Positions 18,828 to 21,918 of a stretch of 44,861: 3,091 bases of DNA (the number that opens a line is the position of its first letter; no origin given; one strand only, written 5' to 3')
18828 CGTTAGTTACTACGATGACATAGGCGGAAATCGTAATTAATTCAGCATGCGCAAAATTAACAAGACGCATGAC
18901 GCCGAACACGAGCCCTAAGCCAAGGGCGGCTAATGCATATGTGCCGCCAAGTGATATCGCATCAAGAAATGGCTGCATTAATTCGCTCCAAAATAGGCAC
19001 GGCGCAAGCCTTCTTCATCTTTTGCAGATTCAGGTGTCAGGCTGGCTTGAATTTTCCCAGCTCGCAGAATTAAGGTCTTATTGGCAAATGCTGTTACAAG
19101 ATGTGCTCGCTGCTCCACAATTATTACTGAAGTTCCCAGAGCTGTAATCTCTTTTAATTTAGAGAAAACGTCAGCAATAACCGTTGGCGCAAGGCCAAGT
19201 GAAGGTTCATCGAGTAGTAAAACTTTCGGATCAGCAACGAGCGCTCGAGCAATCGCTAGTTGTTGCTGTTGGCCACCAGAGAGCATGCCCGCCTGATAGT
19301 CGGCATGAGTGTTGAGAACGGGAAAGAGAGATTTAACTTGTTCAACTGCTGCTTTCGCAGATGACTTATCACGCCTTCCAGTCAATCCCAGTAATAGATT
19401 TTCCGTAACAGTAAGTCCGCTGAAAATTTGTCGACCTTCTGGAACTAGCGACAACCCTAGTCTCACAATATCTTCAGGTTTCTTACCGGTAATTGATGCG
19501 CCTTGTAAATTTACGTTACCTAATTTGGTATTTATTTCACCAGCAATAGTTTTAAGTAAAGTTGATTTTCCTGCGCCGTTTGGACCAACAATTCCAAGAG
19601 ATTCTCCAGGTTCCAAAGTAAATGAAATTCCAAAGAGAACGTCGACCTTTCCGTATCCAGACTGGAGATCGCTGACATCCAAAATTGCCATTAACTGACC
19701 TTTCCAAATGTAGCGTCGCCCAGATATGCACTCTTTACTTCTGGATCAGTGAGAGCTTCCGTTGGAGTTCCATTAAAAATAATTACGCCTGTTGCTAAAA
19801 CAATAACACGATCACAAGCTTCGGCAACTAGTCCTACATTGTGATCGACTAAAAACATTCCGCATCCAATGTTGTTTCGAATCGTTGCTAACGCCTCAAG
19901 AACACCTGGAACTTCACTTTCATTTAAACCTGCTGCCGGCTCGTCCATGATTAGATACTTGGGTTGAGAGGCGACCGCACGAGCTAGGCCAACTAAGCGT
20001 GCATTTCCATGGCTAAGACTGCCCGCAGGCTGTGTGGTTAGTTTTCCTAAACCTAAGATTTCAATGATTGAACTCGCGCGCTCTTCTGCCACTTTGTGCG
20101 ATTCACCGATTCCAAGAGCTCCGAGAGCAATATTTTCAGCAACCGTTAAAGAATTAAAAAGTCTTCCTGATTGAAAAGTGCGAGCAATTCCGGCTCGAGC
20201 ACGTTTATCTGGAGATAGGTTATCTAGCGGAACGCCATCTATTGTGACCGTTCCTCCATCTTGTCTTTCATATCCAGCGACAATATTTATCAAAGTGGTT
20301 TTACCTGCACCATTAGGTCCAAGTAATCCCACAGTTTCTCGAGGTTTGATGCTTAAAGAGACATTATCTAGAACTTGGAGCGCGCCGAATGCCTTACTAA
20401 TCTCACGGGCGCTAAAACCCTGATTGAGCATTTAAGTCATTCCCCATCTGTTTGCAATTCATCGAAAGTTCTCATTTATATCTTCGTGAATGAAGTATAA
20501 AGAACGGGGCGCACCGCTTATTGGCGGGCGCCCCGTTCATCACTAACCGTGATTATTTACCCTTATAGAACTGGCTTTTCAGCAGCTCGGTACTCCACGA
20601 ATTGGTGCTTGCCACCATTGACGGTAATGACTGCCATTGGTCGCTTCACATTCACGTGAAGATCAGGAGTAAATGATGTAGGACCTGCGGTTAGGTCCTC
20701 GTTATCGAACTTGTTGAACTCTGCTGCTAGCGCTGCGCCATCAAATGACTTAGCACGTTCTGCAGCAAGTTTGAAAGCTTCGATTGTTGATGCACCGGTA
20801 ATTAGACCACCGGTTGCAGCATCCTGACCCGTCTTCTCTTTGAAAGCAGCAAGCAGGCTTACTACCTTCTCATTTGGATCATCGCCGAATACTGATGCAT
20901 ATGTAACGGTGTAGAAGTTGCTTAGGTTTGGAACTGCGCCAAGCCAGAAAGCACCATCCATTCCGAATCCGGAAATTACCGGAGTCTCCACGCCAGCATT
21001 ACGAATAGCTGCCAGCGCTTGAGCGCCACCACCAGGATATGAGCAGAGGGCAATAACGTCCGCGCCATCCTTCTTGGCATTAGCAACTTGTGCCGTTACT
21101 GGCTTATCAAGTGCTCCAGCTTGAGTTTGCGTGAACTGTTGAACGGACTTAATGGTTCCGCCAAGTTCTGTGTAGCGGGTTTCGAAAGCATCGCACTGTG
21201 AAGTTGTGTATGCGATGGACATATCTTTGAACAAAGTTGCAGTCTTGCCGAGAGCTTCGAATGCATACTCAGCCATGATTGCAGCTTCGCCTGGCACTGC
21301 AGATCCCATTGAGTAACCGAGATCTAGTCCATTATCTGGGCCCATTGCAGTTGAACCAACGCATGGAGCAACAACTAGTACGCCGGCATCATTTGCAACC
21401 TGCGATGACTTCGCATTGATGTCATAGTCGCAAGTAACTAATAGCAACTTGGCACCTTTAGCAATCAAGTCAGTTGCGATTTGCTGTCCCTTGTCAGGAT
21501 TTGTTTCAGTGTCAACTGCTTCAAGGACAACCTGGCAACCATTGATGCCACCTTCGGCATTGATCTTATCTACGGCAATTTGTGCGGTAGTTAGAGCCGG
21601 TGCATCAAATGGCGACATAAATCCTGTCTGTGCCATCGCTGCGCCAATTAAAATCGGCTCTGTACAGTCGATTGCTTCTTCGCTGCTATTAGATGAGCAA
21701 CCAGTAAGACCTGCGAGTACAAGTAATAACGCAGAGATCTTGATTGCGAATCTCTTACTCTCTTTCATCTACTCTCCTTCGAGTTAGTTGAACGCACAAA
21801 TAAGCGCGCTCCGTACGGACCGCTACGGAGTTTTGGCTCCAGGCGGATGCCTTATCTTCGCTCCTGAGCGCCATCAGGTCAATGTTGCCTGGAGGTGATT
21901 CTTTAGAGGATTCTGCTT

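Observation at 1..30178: A ~30 kb regulator-less supercluster that reads as tryptophan uptake -> kynurenine -> anthranilate -> aryl-CoA ring reduction and beta-oxidation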

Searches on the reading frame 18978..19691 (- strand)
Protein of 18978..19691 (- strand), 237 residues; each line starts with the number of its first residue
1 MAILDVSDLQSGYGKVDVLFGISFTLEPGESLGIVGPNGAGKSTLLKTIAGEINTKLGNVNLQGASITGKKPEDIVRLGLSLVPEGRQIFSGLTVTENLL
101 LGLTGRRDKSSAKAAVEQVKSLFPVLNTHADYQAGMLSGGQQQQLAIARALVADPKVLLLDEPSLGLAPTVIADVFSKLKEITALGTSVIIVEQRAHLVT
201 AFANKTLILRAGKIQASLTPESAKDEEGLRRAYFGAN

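Call 4: search_protein_families(library=pfam, proteins=[window:18978-19691:-])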
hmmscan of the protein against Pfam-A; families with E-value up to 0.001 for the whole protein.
window:18978-19691:- (237 aa): 3 families
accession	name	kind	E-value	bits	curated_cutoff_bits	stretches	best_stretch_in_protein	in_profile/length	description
PF00005.33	ABC_tran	-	1.6e-34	119.9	25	1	21-164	3-136/137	ABC transporter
PF13304.12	AAA_21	-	2.9e-09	37.9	27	1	33-77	3-59/304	AAA domain, putative AbiEii toxin, Type IV TA system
PF00004.35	AAA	-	0.00034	21.5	21.2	0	34-75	3-46/131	ATPase family associated with various cellular activities (AAA)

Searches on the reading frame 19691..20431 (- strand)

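Call 4: search_protein_families(library=pfam, proteins=[window:19691-20431:-])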
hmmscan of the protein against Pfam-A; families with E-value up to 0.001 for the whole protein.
window:19691-20431:- (246 aa): 3 families
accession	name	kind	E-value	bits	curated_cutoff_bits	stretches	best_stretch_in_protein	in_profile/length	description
PF00005.33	ABC_tran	-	7e-32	111.3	25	1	21-166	1-136/137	ABC transporter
PF13304.12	AAA_21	-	1.6e-07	32.2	27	1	35-96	3-76/304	AAA domain, putative AbiEii toxin, Type IV TA system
PF12399.14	BCA_ABC_TP_C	-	6.7e-06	26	25.5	1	217-240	2-25/27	Branched-chain amino acid ATP-binding cassette transporter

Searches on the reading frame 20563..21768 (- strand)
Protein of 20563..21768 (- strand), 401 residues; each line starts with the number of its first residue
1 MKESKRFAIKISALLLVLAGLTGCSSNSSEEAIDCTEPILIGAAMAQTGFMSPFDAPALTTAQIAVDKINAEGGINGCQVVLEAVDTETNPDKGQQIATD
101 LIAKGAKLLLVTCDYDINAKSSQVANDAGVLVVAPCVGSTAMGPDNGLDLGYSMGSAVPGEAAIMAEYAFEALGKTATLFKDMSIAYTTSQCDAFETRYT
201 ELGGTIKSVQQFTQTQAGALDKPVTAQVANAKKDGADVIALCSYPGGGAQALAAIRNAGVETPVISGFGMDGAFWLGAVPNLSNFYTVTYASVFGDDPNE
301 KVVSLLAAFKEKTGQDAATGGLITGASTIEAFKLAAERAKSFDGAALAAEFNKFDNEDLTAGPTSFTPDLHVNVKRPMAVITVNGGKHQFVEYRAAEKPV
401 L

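Call 4: search_protein_families(library=pfam, proteins=[window:20563-21768:-])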
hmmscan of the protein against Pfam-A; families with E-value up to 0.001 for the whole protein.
window:20563-21768:- (401 aa): 3 families
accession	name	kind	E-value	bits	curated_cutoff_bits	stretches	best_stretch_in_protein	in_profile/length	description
PF13458.12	Peripla_BP_6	-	4.5e-39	135.5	31.7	1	38-387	1-343/343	Periplasmic binding protein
PF13433.12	Peripla_BP_5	-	1.2e-06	28.3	27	1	41-104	3-66/363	Periplasmic binding protein domain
PF01094.35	ANF_receptor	-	1.6e-06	27.8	25.4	1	60-261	4-203/353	Receptor family ligand binding region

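Call 8: search_protein_families(library=ncbifam, proteins=[window:20563-21768:-])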
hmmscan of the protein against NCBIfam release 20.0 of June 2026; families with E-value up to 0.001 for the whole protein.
window:20563-21768:- (401 aa): 3 families
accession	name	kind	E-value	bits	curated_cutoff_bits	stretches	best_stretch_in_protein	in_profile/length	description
NF011933.0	PRK15404.1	subfamily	2.5e-11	43.3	477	1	35-366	23-344/370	high-affinity branched-chain amino acid ABC transporter substrate-binding protein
TIGR03669.1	urea_ABC_arch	equivalog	0.00022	20.4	494.8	1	47-104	9-66/375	urea ABC transporter substrate-binding protein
TIGR03407.1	urea_ABC_UrtA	exception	0.00068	18.6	492.75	0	42-103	4-65/361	urea ABC transporter substrate-binding protein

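Call 60: search_solved_structures(query=window:20563-21768:-, max_evalue=0.00001)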
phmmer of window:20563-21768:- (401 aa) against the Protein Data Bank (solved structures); distinct sequences matched with E-value up to 0.00001: 6.
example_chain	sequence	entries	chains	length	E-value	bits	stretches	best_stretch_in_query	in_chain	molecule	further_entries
4n0q_A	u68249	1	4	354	3e-14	56.8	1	39-350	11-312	Leu/Ile/Val-binding protein homolog 3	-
4gnr_A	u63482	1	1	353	5.9e-12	49.2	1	39-392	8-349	ABC transporter substrate-binding protein-branched chain amino acid transport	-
3td9_A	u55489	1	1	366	3.7e-08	36.7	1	44-365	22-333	Branched chain amino acid ABC transporter, periplasmic amino acid-binding protein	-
4mlc_A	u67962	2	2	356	3.1e-07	33.7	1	35-326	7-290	Extracellular ligand-binding receptor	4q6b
2lbp_A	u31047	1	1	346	7.2e-07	32.5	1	45-363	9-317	LEUCINE-BINDING PROTEIN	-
1usg_A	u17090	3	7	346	1.4e-06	31.5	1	46-363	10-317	LEUCINE-SPECIFIC BINDING PROTEIN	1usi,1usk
